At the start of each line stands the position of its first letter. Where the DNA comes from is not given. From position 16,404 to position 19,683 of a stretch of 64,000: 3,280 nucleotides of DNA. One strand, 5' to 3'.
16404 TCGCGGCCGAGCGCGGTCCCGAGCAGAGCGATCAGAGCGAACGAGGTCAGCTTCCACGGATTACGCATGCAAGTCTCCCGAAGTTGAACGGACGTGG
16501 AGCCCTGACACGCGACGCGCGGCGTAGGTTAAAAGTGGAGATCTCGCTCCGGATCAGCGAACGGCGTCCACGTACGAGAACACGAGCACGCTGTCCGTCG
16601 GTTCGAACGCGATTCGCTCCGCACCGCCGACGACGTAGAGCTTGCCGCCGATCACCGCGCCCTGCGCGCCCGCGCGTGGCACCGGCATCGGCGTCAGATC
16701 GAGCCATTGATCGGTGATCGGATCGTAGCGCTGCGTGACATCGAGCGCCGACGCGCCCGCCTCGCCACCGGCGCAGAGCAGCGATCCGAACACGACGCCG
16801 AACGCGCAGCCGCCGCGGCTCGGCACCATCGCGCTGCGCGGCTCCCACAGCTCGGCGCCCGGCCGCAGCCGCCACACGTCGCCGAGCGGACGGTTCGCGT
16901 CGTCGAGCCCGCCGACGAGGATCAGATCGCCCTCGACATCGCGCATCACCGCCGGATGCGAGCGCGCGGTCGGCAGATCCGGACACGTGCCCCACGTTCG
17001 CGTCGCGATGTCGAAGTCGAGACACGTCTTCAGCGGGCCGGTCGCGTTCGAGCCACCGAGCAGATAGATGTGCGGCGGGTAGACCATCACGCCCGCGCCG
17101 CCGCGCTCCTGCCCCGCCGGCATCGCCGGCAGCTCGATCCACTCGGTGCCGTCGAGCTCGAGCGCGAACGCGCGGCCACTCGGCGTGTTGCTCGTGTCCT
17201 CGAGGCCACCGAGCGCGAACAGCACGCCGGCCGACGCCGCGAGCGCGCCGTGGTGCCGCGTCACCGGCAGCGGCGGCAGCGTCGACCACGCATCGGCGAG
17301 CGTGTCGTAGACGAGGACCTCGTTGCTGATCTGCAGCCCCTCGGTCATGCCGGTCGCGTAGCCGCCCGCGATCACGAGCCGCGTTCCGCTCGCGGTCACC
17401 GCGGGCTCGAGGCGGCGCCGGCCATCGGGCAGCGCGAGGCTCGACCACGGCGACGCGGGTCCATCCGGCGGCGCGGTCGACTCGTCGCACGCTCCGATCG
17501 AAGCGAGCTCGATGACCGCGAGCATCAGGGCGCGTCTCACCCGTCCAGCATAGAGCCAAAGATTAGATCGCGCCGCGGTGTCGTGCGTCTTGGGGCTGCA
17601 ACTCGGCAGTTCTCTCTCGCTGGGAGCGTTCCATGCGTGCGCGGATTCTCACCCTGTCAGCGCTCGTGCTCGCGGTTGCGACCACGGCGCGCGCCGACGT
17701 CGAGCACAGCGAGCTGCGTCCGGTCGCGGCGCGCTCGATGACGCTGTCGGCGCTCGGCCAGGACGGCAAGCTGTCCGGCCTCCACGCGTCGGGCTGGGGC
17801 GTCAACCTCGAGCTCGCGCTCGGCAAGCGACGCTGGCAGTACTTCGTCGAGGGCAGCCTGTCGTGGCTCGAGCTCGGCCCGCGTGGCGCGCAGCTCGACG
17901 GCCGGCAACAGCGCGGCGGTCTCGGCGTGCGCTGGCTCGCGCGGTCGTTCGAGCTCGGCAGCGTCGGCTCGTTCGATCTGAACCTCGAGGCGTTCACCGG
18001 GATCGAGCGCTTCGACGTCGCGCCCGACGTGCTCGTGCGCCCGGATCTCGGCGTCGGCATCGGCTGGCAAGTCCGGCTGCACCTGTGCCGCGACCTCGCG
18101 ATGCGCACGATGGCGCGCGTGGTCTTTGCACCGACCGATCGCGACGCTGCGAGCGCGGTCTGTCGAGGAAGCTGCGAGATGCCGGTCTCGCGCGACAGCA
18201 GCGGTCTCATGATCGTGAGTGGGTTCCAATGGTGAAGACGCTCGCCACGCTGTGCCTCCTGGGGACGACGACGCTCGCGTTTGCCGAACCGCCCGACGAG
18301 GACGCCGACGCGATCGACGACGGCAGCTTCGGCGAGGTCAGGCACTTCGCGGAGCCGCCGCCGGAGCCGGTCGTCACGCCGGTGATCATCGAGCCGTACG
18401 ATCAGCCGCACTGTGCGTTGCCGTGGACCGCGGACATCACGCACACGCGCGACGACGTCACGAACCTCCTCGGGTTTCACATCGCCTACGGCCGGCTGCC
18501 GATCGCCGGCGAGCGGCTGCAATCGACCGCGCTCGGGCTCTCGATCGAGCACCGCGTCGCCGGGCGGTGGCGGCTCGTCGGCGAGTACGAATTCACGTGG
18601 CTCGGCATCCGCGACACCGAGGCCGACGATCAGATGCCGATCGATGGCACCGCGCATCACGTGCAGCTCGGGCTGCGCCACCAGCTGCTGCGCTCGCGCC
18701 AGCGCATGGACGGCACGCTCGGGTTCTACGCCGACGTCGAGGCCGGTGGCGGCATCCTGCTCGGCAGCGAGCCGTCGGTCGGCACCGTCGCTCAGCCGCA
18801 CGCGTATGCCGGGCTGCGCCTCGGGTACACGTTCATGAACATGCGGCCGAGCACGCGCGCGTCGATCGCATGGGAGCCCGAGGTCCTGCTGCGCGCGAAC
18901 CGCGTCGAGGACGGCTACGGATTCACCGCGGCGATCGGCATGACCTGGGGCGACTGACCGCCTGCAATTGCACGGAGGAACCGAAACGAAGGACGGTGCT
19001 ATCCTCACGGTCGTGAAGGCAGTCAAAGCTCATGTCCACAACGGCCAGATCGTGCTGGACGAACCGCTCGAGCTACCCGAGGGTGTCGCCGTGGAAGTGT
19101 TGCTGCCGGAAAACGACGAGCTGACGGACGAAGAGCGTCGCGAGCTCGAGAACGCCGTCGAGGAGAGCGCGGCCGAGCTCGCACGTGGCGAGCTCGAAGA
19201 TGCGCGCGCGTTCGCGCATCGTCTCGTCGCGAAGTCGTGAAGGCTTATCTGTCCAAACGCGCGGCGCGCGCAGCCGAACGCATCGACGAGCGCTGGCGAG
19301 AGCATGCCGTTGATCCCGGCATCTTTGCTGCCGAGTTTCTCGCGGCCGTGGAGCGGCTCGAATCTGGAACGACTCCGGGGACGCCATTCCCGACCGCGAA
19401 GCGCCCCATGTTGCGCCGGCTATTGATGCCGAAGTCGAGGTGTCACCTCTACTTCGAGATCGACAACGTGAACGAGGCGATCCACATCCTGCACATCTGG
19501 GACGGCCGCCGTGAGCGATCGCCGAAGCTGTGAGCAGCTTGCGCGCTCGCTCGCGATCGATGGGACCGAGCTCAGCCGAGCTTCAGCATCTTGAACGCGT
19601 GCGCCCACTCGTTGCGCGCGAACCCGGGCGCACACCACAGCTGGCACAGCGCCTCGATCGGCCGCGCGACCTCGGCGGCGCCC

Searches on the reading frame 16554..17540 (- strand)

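Call 3: search_protein_families(library=pfam, proteins=[window:16554-17540:-], max_evalue=0.1)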
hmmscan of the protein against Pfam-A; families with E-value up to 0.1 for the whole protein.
window:16554-17540:- (328 aa): 9 families
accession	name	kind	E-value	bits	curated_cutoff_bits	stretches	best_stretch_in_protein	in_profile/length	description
PF01344.31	Kelch_1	-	3.1e-36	122.9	20.1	5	42-92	1-46/46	Kelch motif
PF13964.12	Kelch_6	-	2.2e-27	94.5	25.3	4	157-193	13-50/50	Kelch motif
PF24681.1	Kelch_KLHDC2_KLHL20_DRC7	-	4.9e-24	85.3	50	2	47-233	3-192/221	KLHDC2/KLHL20/DRC7 Kelch-repeats domain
PF13415.12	Kelch_3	-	5.8e-24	84.1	22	3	258-293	8-44/48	Galactose oxidase, central domain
PF07646.21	Kelch_2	-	1.8e-19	69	21.3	1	43-92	2-48/48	Kelch motif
PF13418.12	Kelch_4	-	1.7e-17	63.5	21.6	2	158-191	15-49/49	Galactose oxidase, central domain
PF24996.1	NANM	-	3e-14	53.1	45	2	30-102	41-113/350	N-acetylneuraminate epimerase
PF25210.1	Kelch_FKB95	-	6.4e-13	49.4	70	2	273-321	64-113/268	FKB95, Kelch-repeats domain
PF24981.1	Beta-prop_ATRN-LZTR1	-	1.7e-12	47.7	50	2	110-309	4-222/289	Attractin/LZTR1 beta-propeller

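Call 4: search_protein_families(library=ncbifam, proteins=[window:16554-17540:-], max_evalue=0.1)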
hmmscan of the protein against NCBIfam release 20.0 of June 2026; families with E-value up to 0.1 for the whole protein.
window:16554-17540:- (328 aa): 3 families
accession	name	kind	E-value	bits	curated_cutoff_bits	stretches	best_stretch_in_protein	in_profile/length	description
TIGR03548.1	mutarot_permut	subfamily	5.8e-09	35.5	243.2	2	85-196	104-210/323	cyclically-permuted mutarotase family protein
NF010730.0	PRK14131.1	subfamily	2.2e-08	33.2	416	1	261-312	108-161/384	N-acetylneuraminate epimerase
TIGR03547.1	muta_rot_YjhT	subfamily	5.8e-08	32.3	256.35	0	30-114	41-128/346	YjhT family mutarotase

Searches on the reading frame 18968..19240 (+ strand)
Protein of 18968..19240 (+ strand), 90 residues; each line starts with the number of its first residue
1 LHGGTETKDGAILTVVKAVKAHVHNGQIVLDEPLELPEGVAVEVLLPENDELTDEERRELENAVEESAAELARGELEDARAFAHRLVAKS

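Call 46: search_protein_families(library=pfam, proteins=[window:18968-19240:+], max_evalue=10)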
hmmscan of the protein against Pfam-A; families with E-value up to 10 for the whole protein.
window:18968-19240:+ (90 aa): 3 families
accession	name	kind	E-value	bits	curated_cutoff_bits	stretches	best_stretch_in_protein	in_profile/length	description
PF10910.14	Phage_gene29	-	0.1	13.2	29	1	21-72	70-117/124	Phage gene 29 protein family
PF10279.14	Latarcin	-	0.35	11.6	25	1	48-83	10-46/64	Latarcin precursor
PF23843.2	DUF7210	-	3.3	7.8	27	1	16-28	3-15/38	Domain of unknown function (DUF7210)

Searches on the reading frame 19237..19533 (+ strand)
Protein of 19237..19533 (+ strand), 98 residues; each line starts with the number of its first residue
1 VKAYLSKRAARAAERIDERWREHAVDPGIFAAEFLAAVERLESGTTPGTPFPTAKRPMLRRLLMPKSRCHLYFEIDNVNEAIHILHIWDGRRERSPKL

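Call 46: search_protein_families(library=pfam, proteins=[window:19237-19533:+], max_evalue=10)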
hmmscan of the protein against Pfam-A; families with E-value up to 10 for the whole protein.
window:19237-19533:+ (98 aa): 1 family
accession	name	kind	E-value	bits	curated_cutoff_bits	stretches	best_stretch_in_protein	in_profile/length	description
PF05016.21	ParE_toxin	-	0.0047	17.9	23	1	5-93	3-88/89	ParE toxin of type II toxin-antitoxin system, parDE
